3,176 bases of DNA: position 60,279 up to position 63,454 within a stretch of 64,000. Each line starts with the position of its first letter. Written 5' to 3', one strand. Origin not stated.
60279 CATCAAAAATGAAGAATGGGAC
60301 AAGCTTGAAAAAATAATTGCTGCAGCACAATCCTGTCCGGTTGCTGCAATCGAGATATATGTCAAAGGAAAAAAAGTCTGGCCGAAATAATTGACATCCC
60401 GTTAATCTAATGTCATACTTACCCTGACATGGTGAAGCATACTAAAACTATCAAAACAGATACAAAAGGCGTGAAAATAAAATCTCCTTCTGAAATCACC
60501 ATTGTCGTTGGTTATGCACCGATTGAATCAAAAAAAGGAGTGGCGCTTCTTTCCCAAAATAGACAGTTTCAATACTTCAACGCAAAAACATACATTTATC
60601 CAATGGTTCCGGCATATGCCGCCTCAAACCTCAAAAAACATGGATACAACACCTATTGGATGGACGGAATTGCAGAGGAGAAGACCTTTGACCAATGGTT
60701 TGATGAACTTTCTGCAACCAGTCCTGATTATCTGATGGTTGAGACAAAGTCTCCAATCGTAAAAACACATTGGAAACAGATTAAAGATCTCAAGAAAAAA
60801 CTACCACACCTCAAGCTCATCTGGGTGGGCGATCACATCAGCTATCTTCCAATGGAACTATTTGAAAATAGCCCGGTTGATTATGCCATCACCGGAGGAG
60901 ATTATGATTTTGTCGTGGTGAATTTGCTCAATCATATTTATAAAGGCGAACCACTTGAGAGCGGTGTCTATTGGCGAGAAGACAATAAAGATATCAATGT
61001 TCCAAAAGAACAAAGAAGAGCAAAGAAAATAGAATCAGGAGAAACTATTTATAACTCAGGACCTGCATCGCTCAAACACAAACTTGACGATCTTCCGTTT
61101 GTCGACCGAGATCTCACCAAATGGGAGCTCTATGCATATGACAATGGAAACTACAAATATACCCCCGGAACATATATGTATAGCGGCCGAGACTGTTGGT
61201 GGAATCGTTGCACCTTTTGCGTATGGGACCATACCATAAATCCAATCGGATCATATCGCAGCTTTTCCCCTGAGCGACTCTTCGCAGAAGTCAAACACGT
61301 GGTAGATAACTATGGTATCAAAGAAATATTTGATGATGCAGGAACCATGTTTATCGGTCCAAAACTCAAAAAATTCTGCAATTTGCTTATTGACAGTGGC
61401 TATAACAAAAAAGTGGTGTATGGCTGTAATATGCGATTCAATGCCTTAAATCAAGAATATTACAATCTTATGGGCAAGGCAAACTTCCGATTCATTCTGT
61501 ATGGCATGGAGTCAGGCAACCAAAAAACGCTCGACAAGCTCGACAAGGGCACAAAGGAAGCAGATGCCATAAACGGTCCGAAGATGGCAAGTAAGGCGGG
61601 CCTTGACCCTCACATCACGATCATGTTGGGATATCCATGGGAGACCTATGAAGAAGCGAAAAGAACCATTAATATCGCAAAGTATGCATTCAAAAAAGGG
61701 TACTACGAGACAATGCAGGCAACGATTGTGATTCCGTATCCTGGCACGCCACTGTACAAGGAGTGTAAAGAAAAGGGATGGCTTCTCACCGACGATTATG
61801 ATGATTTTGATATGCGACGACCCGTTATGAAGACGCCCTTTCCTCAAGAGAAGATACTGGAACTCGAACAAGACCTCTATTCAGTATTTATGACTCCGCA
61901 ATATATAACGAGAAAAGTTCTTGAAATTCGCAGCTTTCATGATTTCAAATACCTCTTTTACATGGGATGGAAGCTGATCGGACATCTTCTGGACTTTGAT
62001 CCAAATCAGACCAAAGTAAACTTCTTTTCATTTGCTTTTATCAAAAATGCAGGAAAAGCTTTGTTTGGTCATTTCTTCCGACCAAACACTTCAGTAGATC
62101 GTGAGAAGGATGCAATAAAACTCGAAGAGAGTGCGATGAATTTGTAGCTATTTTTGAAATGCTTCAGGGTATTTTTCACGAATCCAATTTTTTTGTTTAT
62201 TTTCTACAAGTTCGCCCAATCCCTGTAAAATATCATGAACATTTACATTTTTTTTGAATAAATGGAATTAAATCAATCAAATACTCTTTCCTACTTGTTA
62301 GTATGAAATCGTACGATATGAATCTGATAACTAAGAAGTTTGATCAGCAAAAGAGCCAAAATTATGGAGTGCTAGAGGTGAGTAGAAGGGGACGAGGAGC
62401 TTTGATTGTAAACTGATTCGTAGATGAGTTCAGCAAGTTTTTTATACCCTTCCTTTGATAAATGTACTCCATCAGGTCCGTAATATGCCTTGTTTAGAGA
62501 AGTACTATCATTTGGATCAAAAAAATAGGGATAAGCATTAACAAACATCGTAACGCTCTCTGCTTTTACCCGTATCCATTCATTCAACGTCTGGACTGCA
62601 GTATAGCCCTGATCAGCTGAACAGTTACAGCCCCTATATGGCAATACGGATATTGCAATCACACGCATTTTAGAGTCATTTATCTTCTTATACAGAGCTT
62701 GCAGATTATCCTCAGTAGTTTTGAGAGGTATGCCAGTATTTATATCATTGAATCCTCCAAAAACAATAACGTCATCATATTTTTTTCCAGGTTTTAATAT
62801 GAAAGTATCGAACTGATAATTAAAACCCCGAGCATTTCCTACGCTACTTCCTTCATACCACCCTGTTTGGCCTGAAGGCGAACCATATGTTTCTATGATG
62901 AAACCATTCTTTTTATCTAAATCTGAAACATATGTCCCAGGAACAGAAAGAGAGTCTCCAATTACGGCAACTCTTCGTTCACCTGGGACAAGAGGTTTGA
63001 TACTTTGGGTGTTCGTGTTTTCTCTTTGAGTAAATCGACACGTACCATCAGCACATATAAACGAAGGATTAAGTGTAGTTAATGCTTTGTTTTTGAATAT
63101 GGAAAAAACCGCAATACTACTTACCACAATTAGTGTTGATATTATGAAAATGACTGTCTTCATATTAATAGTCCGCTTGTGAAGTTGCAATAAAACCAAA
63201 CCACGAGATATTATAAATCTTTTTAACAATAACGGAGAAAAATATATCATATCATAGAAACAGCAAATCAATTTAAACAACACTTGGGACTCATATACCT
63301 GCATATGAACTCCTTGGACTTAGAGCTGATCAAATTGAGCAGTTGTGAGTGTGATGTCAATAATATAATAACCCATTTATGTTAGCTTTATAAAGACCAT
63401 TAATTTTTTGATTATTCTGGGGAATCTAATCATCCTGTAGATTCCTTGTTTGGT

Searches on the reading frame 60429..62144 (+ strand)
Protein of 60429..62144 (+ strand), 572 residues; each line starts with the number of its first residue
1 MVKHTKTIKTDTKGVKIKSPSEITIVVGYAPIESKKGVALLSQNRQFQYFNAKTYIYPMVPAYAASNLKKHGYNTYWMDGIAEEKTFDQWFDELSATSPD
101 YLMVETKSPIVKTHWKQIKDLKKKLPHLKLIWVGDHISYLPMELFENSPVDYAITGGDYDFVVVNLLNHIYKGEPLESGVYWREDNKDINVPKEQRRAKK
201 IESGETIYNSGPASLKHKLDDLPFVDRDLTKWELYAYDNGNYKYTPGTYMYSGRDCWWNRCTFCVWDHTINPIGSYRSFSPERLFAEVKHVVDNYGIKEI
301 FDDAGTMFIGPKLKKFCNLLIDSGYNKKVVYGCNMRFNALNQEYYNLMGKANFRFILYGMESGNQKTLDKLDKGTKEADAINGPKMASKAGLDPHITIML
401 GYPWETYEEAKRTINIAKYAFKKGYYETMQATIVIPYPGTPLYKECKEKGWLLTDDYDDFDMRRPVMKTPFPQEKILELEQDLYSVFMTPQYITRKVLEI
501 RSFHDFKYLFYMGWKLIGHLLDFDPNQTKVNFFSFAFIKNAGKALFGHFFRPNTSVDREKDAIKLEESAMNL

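Call 67: search_protein_families(library=pfam, proteins=[window:60429-62144:+], max_evalue=0.001)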
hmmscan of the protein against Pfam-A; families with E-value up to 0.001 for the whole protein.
window:60429-62144:+ (572 aa): 1 family
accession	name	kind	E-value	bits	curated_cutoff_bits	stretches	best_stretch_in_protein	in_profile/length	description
PF04055.27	Radical_SAM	-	1.2e-13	52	29.5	1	254-415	5-164/166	Radical SAM superfamily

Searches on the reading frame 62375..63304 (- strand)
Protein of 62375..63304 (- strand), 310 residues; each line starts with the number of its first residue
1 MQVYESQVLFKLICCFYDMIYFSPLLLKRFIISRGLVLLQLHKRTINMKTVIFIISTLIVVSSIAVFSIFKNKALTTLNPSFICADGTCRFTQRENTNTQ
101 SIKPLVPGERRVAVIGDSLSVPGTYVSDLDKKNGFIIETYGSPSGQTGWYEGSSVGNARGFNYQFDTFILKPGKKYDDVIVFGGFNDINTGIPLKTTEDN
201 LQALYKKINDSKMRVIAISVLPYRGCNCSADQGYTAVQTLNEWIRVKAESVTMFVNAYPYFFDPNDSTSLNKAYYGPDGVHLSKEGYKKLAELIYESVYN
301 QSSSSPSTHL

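Call 67: search_protein_families(library=pfam, proteins=[window:62375-63304:-], max_evalue=0.001)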
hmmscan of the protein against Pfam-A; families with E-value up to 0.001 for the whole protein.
window:62375-63304:- (310 aa): 4 families
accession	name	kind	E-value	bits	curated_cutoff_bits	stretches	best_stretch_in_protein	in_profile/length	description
PF13472.12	Lipase_GDSL_2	-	1.7e-12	48.6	32.9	1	157-288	47-177/178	GDSL-like Lipase/Acylhydrolase family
PF00657.28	Lipase_GDSL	-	1e-06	29.5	23.6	1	172-294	73-208/208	GDSL-like Lipase/Acylhydrolase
PF17182.10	OSK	-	0.0001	22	27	1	177-284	72-178/202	OSK domain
PF00332.24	Glyco_hydro_17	-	0.00021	21.5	28.2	1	203-305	119-219/306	Glycosyl hydrolases family 17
